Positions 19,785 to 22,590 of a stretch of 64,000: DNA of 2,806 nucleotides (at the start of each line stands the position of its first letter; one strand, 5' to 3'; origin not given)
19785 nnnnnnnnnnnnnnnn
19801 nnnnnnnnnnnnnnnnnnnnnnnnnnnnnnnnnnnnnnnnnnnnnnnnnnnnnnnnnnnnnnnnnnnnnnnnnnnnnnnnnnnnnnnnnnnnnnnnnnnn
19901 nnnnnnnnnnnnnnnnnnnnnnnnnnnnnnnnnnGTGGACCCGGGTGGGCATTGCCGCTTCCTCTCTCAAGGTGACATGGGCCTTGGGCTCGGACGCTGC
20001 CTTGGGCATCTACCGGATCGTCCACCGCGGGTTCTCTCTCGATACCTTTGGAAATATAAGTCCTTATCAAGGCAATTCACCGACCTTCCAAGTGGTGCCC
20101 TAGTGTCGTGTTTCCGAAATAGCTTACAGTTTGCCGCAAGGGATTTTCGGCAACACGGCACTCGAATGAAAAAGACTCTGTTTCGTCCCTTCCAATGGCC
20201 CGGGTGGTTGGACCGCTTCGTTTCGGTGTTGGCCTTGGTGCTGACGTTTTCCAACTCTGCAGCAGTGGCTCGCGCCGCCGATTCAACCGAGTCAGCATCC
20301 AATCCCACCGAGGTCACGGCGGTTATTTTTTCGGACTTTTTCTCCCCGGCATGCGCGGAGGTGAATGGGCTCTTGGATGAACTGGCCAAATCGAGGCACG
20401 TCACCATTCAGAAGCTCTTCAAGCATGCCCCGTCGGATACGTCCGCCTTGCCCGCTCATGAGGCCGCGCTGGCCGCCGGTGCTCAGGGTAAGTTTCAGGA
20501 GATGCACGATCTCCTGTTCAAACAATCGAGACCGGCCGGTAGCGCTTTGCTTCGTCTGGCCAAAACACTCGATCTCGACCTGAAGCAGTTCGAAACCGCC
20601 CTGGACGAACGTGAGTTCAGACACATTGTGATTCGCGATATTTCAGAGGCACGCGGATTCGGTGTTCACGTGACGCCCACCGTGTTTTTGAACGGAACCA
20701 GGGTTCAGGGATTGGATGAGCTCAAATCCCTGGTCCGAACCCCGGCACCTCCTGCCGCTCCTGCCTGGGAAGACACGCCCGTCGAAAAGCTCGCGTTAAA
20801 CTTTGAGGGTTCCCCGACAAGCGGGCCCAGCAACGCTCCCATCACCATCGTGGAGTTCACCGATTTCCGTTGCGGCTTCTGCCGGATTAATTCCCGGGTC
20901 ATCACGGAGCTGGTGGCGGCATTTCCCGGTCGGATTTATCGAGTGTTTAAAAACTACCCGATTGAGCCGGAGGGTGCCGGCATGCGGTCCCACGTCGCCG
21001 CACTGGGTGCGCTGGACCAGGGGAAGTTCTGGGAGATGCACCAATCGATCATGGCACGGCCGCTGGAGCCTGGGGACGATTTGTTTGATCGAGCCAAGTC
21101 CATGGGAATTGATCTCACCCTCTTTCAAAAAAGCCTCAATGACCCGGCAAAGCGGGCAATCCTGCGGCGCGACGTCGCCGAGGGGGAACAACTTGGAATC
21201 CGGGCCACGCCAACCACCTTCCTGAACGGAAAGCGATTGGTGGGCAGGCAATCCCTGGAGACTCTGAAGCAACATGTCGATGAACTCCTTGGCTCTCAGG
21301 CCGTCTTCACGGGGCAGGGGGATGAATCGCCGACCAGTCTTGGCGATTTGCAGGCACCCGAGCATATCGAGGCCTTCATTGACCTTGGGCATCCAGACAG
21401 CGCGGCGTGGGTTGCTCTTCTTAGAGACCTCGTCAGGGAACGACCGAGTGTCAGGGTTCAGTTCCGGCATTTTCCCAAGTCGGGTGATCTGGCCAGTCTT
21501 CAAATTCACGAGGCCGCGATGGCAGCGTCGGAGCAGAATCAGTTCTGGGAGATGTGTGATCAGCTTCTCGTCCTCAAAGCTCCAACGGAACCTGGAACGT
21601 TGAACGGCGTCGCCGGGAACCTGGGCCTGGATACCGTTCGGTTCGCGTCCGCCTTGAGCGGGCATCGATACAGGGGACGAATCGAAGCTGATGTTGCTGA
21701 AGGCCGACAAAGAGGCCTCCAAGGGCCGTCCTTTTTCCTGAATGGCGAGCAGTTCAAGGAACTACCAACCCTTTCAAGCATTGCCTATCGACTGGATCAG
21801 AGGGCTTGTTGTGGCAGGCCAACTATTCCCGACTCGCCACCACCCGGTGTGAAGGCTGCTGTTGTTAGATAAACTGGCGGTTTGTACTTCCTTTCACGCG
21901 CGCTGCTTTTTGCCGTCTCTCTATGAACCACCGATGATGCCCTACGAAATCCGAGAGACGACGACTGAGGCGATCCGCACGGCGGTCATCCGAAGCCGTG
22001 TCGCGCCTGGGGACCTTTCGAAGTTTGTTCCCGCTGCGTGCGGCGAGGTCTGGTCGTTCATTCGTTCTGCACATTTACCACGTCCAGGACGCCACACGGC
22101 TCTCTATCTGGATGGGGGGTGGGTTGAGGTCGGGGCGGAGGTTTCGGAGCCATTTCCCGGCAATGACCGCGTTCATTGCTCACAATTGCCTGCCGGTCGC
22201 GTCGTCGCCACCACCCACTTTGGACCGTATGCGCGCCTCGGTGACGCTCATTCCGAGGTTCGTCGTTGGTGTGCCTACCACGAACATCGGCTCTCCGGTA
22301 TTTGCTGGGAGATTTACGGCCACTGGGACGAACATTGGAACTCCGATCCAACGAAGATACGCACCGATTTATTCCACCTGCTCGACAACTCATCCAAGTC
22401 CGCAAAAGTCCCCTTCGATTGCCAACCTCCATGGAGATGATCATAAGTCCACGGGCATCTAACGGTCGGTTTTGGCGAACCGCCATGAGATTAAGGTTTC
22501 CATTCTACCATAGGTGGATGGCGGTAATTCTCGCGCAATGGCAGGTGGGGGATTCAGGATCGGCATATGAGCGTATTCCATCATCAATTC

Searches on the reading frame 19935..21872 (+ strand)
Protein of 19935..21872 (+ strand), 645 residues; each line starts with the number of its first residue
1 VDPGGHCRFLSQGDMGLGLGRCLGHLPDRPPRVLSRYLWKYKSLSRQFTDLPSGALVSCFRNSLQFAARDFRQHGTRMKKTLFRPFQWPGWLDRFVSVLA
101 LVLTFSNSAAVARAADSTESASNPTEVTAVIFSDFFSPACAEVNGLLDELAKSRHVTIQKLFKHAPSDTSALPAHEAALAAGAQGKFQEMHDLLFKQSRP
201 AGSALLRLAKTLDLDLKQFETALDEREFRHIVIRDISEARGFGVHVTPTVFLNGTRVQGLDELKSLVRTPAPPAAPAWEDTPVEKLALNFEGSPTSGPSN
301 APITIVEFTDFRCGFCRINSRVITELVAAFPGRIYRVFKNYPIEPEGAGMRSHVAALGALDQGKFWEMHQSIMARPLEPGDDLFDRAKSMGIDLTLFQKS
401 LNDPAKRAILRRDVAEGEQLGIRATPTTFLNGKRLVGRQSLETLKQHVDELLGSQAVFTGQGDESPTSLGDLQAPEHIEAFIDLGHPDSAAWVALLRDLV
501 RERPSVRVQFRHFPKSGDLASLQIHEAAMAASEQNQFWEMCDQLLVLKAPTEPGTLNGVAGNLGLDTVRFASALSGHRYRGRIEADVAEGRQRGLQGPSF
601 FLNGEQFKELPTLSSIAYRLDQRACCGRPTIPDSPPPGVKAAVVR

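Call 23: search_protein_families(library=pfam, proteins=[window:19935-21872:+], max_evalue=0.001)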
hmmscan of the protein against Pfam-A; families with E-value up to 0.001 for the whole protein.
window:19935-21872:+ (645 aa): 2 families
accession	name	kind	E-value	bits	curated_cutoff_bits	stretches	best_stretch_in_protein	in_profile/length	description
PF13462.12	Thioredoxin_4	-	4.7e-50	170.4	23.2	3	292-449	4-164/165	Thioredoxin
PF01323.26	DSBA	-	1.9e-41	142.4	25.6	3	304-448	1-190/191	DSBA-like thioredoxin domain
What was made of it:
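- On DsbA family (neighbouring gene 20166..21872): PF13462 170 bits and PF01323 142 bits, three stretches (call 23).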

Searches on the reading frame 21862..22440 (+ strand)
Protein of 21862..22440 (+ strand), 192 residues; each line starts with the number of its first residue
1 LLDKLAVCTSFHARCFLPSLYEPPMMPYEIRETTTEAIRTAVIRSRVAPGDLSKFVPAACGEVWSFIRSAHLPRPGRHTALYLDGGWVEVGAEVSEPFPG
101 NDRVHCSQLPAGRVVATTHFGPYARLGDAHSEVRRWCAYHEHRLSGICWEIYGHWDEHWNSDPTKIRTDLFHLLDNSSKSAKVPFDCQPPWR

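Call 23: search_protein_families(library=pfam, proteins=[window:21862-22440:+], max_evalue=0.001)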
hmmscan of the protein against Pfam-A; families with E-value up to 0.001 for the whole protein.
window:21862-22440:+ (192 aa): 1 family
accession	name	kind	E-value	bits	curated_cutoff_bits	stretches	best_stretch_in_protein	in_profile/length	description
PF06445.20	GyrI-like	-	2.8e-06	28.1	26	1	29-169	2-149/155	GyrI-like small molecule binding domain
